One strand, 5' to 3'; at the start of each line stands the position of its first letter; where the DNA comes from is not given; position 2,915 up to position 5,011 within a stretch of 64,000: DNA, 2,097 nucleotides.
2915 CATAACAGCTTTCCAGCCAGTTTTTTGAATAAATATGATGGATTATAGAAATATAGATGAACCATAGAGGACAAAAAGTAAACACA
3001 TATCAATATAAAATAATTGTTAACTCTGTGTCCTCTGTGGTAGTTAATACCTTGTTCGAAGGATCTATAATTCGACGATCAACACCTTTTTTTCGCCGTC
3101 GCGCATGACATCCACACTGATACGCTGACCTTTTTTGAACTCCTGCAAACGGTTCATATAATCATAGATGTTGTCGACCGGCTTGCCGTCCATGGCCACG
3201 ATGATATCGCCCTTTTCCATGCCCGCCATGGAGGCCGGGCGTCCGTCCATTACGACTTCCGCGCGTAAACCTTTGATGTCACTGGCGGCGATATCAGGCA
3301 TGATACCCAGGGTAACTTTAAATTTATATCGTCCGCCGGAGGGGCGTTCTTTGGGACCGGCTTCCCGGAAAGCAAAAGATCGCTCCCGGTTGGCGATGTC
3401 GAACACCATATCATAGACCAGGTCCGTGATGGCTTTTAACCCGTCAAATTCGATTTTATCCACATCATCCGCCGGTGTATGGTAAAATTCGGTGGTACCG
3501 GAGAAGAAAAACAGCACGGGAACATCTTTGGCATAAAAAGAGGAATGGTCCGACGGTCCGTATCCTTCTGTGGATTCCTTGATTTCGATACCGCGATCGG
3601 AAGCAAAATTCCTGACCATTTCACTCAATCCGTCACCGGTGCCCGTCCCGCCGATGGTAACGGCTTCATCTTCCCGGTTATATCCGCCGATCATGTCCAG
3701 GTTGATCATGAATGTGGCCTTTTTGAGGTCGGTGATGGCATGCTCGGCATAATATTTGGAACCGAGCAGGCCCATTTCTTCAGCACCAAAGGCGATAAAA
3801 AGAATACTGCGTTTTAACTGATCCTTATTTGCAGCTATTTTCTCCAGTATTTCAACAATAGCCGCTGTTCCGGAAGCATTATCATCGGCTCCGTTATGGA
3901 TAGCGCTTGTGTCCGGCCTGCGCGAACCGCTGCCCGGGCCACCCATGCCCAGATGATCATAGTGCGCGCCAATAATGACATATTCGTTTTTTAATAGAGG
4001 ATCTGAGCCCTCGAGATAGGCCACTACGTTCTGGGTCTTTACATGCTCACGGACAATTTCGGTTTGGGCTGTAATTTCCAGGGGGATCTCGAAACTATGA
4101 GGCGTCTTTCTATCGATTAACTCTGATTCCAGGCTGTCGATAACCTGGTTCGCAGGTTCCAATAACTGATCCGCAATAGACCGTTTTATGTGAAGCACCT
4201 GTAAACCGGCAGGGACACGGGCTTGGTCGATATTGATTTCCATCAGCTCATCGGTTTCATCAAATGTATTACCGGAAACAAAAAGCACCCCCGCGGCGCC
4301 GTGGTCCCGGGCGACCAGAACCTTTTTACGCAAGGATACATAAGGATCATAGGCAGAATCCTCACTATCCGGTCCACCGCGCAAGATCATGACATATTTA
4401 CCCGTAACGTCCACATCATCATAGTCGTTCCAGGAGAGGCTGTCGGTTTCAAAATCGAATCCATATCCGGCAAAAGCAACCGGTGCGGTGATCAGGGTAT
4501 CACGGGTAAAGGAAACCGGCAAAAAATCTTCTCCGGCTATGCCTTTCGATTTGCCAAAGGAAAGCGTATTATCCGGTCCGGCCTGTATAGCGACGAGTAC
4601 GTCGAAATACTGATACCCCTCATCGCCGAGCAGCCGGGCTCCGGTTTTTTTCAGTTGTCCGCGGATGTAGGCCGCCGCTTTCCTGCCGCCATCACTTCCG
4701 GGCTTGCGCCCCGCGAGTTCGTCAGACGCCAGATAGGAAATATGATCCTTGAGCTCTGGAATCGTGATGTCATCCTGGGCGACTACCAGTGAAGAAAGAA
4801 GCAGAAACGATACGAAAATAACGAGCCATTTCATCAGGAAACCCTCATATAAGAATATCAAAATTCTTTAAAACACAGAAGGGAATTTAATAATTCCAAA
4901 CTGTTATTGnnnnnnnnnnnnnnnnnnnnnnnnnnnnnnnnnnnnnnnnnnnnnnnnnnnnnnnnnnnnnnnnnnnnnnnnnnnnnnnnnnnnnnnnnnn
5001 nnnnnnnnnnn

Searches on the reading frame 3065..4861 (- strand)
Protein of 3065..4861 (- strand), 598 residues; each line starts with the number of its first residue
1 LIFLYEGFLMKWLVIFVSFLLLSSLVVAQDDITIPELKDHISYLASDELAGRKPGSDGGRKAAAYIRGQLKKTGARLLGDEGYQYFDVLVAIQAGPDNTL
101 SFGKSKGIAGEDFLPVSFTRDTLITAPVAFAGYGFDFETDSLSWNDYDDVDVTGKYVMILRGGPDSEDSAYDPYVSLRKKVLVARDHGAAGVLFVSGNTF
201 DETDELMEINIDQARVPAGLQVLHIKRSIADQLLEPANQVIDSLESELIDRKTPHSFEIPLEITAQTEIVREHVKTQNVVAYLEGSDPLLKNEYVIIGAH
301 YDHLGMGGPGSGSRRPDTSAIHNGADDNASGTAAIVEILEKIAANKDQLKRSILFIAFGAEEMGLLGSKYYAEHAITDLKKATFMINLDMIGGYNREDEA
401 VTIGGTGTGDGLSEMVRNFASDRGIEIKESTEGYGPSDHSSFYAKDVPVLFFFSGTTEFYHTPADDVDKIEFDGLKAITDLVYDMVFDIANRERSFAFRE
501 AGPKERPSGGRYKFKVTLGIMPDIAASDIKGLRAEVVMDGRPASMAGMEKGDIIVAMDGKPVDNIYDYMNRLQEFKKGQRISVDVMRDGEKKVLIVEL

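Call 69: search_protein_families(library=pfam, proteins=[window:3065-4861:-], max_evalue=0.00001)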
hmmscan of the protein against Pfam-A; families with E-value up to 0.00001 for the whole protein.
window:3065-4861:- (598 aa): 4 families
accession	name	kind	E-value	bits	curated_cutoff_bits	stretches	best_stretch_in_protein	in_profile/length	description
PF04389.22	Peptidase_M28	-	1e-46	159.6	21.3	1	278-485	1-192/193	Peptidase family M28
PF01546.33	Peptidase_M20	-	1.5e-09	38.5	24.6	1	297-472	2-190/206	Peptidase family M20/M25/M40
PF13180.12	PDZ_2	-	2.4e-09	37.8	27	1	537-597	19-79/80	PDZ domain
PF02225.27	PA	-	7.6e-06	26.4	23.9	0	141-216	12-82/95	PA domain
